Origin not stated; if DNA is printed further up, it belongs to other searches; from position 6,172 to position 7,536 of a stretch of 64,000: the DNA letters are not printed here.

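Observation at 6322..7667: The small-helical-ORF plus cargo cassette occurs twice, with different cargos (metallopeptidase-like vs giant protein)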

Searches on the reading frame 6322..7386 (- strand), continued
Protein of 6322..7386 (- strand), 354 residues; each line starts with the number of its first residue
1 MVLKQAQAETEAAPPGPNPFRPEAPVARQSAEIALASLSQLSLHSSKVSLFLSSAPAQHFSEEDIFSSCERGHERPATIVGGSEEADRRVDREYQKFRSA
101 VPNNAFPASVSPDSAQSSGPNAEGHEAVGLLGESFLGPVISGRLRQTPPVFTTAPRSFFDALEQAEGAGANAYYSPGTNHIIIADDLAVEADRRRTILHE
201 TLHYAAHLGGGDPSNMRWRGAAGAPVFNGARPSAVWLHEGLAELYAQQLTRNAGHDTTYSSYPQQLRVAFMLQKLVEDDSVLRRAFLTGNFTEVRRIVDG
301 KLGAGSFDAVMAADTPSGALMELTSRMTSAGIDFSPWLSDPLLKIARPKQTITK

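Call 82: search_solved_structures(query=A2, max_evalue=10, show_alignments=3)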
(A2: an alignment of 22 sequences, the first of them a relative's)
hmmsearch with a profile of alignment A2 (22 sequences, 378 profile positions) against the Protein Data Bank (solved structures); distinct sequences matched with E-value up to 10: 4.
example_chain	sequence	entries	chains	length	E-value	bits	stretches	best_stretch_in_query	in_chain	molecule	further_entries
7xyo_A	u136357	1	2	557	0.031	16.9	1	209-274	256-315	Aminopeptidase M61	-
8zbm_C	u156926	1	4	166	1.6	11.3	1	35-151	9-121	Tropomyosin beta chain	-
8ek4_A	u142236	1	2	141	2.1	10.9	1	21-155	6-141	Ice-binding protein TIP-99a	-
7p2y_b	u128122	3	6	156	6.6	9.2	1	34-137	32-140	ATP synthase subunit b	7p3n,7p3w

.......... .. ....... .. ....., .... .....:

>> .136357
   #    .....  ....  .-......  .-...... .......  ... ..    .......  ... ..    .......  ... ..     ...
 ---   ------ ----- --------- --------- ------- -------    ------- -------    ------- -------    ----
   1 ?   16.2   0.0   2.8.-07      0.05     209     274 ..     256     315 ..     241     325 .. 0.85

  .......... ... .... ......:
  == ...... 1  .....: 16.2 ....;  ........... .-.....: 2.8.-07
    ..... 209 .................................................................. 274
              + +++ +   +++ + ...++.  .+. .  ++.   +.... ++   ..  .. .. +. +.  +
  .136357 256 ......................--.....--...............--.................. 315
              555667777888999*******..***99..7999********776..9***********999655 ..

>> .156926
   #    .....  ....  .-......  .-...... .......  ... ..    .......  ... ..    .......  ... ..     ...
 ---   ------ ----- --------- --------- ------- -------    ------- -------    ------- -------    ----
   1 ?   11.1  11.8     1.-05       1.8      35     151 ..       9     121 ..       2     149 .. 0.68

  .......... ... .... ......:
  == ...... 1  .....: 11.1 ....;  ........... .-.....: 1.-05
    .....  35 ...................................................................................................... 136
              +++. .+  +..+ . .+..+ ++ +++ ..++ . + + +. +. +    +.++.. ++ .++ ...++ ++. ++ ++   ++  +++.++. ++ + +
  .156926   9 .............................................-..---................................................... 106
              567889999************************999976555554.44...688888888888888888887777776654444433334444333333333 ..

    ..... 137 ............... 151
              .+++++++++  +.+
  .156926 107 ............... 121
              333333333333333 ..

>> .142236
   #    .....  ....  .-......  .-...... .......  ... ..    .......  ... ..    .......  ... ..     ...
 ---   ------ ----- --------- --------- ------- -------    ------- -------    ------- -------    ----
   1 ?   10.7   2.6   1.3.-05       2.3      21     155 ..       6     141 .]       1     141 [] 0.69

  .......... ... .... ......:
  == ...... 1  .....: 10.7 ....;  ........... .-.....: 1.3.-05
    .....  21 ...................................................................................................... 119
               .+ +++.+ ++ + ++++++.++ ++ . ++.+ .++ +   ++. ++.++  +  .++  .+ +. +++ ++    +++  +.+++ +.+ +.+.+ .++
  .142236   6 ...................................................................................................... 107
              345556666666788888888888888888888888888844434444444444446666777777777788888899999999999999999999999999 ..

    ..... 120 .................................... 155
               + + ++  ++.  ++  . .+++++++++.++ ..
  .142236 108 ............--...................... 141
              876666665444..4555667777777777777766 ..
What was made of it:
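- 6322..7386 (-): Cargo 1 (354 aa). Flexible N-terminal ~60 aa followed by a zincin-like domain with a gluzincin-type motif: HETLH at nt 6778..6792 and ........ at nt 6658..6681. The best PDB profile hit is the M61 aminopeptidase motif region, E 0.031 (call 82).
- On Gluzincin metallopeptidase (clan MA(E)): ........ is invariant and aligns with SEGFTEY of M61 aminopeptidase 7xyo, but at E 0.031 only (call 82).
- Closest known: Gluzincin metallopeptidases. Same: These motifs align with the M61 motif region of 7xyo (call 82).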

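Call 83: find_related_loci(query=A2, collection=viral_contigs, flank=6000)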
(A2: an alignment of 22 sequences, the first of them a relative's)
Query A2 (354 aa) in viral_contigs; peptide patterns used: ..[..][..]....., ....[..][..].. (x = any residue, [..] = any of these).
43 stretches matched a pattern, but none encodes a relative of the query by tblastn (E <= 1e-3).

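Call 84: search_dna_similar(query=window:6322-7386:-, collection=phages, mode=protein, max_evalue=0.001)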
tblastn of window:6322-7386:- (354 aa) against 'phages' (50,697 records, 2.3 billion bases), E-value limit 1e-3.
No match.
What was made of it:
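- Tried and rejected: No hits in IMG/VR contigs or GenBank phages (calls 83, 84).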

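Call 98: fold_search(model_id=the predicted structure, library=viral)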
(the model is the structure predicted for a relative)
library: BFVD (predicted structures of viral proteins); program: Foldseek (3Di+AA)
matches with E <= 10: 158; with E <= 0.001: 0
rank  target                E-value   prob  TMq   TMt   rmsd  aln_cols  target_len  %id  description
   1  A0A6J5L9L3            1.4e-02  0.99  0.26  0.48  17.3       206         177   17  IrrE N-terminal-like domain-containing protein [uncultured Caudovirales phage]
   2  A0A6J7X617            2.4e-02  0.51  0.19  0.23  17.5       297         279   15  Uncharacterized protein [uncultured Caudovirales phage]
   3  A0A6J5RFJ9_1          2.8e-02  0.69  0.21  0.09  22.3       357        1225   13  Large polyvalent protein associated domain-containing protein [uncultured Caudovirales phage]
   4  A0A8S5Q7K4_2          7.7e-02  0.38  0.18  0.06  22.2       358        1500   11  Large polyvalent protein-associated domain-containing protein [Podoviridae sp. ctJaJ36]
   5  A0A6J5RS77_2          1.0e-01  0.41  0.22  0.09  14.3       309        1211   14  Uncharacterized protein [uncultured Caudovirales phage]
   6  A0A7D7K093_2          1.4e-01  0.33  0.19  0.07  15.3       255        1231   15  Structural protein [Flavobacterium phage vB_FspP_elemoC_14-1A]
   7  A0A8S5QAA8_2          1.4e-01  0.18  0.13  0.05  17.9       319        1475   11  Type I restriction enzyme [Podoviridae sp. ctsfx1]
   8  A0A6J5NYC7            1.7e-01  0.98  0.24  0.33   4.2       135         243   16  Uncharacterized protein [uncultured Caudovirales phage]
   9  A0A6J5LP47            1.9e-01  0.84  0.20  0.21  10.4       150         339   16  Uncharacterized protein [uncultured Caudovirales phage]
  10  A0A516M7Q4            2.3e-01  0.98  0.26  0.25   6.0       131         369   18  (no name in the UniProt tables at hand)
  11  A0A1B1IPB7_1          2.8e-01  0.18  0.19  0.10  20.0       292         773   15  (no name in the UniProt tables at hand)
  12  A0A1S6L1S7            4.2e-01  0.10  0.17  0.20  15.2       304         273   11  (no name in the UniProt tables at hand)
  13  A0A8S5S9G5            4.6e-01  0.77  0.24  0.24   8.5       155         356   13  Uncharacterized protein [Siphoviridae sp. ctylc9]
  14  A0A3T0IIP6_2          5.0e-01  0.15  0.21  0.08  18.4       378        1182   10  Virion RNA polymerase [Vibrio virus vB_VspP_SBP1]
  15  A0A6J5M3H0            5.6e-01  0.05  0.10  0.06  35.3       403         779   13  Uncharacterized protein [uncultured Caudovirales phage]
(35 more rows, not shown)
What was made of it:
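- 6322..7386 (-): The best BFVD fold hit is an IrrE-like protein, E 0.014 (call 98).
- The best BFVD fold neighbour is an IrrE N-terminal-like protein, E 0.014 (call 98).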
